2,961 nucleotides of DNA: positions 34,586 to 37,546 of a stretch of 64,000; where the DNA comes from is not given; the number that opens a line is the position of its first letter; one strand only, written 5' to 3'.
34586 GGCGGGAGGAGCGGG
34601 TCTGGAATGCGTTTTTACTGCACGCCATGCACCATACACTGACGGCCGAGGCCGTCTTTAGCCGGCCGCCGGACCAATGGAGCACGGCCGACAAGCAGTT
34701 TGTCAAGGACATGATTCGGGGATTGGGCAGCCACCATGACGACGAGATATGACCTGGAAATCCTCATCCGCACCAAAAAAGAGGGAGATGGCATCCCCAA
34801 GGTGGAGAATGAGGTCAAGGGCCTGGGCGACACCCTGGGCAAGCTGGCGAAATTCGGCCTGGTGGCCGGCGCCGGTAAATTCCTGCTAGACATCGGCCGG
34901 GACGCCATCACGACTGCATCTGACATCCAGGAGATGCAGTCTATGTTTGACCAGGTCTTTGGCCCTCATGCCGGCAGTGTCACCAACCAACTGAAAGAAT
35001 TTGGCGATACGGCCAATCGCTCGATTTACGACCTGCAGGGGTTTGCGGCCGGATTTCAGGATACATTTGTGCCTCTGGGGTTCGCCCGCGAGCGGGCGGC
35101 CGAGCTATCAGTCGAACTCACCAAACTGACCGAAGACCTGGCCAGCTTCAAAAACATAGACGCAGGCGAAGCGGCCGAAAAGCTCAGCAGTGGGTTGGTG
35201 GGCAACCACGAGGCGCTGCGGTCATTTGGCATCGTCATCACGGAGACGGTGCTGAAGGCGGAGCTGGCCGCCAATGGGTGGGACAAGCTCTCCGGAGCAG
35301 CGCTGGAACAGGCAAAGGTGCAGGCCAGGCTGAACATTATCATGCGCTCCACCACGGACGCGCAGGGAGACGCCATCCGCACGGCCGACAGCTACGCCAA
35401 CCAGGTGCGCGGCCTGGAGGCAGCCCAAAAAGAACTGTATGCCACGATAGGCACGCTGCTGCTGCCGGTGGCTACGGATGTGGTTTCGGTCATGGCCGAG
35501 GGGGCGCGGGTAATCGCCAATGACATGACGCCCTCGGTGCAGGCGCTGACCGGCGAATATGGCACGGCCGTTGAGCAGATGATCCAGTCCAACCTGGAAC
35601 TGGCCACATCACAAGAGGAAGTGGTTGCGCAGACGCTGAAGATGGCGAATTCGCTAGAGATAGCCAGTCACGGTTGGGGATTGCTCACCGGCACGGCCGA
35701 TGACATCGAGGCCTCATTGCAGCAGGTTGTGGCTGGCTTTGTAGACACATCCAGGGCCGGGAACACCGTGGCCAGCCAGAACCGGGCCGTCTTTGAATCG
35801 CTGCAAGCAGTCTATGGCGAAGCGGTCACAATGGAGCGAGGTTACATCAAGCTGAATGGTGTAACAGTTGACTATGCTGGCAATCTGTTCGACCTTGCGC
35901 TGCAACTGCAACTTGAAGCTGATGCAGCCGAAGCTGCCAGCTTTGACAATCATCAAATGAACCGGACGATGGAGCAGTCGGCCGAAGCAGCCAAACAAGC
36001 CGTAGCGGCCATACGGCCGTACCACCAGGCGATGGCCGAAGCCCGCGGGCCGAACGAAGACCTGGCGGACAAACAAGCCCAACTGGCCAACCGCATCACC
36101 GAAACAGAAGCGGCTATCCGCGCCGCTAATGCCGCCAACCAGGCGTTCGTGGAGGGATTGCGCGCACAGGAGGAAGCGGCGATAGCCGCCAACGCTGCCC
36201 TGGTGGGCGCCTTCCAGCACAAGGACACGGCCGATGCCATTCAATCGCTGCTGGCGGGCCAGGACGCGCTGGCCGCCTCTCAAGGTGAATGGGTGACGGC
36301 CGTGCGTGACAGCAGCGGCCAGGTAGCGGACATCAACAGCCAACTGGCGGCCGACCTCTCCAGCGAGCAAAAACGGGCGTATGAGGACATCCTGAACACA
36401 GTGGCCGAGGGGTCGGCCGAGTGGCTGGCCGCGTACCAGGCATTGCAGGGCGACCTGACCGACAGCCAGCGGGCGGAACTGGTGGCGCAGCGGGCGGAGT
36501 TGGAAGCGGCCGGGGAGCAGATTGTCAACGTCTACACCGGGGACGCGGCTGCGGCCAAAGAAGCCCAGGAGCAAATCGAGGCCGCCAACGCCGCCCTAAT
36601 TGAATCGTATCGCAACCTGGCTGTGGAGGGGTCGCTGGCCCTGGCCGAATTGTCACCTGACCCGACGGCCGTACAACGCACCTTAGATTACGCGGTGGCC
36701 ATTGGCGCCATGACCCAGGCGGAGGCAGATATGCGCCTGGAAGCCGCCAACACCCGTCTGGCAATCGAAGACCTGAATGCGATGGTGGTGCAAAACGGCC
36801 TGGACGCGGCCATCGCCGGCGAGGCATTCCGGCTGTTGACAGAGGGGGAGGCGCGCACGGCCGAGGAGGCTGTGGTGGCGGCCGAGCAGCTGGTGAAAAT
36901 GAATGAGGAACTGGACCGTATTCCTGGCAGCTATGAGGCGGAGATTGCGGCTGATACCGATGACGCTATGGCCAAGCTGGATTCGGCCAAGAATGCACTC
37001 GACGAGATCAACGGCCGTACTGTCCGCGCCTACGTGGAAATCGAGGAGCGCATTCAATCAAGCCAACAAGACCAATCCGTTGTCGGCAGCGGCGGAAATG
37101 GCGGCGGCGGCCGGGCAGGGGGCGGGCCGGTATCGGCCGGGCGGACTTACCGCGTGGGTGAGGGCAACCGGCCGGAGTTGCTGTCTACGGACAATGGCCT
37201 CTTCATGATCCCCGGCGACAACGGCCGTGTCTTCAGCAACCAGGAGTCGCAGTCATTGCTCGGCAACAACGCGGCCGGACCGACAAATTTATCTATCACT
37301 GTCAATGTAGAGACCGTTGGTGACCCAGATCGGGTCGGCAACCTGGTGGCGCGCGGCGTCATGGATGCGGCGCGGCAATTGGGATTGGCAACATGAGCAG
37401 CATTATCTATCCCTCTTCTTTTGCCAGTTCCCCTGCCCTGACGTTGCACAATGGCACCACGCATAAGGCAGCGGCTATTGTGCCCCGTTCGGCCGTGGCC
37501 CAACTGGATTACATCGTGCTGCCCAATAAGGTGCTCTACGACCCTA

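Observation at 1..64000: The palindromic octamer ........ is massively over-represented (HIP1-like), and even denser in the prophage than in the host flanks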

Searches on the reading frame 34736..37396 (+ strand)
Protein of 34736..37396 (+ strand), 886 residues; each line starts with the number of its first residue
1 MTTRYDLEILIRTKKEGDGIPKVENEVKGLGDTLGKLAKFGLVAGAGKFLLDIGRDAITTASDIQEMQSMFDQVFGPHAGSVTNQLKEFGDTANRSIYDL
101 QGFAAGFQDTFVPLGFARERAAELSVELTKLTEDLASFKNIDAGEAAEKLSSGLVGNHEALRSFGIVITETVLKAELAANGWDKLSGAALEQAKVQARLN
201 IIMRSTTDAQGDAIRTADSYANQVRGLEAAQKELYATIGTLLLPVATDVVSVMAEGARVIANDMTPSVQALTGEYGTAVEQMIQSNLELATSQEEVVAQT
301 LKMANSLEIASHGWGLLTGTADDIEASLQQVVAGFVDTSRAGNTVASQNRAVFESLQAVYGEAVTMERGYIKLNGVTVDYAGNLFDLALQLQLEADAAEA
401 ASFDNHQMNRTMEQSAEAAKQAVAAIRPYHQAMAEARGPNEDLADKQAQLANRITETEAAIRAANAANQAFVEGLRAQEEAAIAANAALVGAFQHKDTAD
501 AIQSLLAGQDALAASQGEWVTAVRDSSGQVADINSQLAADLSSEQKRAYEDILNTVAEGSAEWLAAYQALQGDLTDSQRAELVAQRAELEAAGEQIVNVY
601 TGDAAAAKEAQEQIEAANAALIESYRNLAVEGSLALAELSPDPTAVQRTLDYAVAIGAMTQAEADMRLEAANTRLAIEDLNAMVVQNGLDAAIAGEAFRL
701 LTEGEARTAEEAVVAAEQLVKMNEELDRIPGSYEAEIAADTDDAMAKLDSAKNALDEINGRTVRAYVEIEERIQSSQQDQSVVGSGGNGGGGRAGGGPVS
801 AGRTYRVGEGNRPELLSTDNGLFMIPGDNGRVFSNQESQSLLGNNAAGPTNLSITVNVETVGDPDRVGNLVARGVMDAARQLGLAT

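Call 18: search_protein_families(library=phrogs, proteins=[window:34736-37396:+])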
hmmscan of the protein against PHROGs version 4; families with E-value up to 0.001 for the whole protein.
window:34736-37396:+ (886 aa): 6 families
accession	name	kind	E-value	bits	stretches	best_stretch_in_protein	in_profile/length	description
phrog_28918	-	unknown function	3.2e-21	75.7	1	115-253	92-230/1445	-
phrog_1538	-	tail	3.7e-18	66.6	1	787-862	703-774/811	tail length tape measure protein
phrog_19547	-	unknown function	1.3e-12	48.4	1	790-865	423-497/533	-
phrog_1107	-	tail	2.3e-12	46.7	1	789-842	1132-1186/1252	tail length tape measure protein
phrog_31409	-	tail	1.4e-09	38.5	1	20-341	40-350/365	tail length tape measure protein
phrog_15193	-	unknown function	8.7e-05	23.3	1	22-161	42-181/187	-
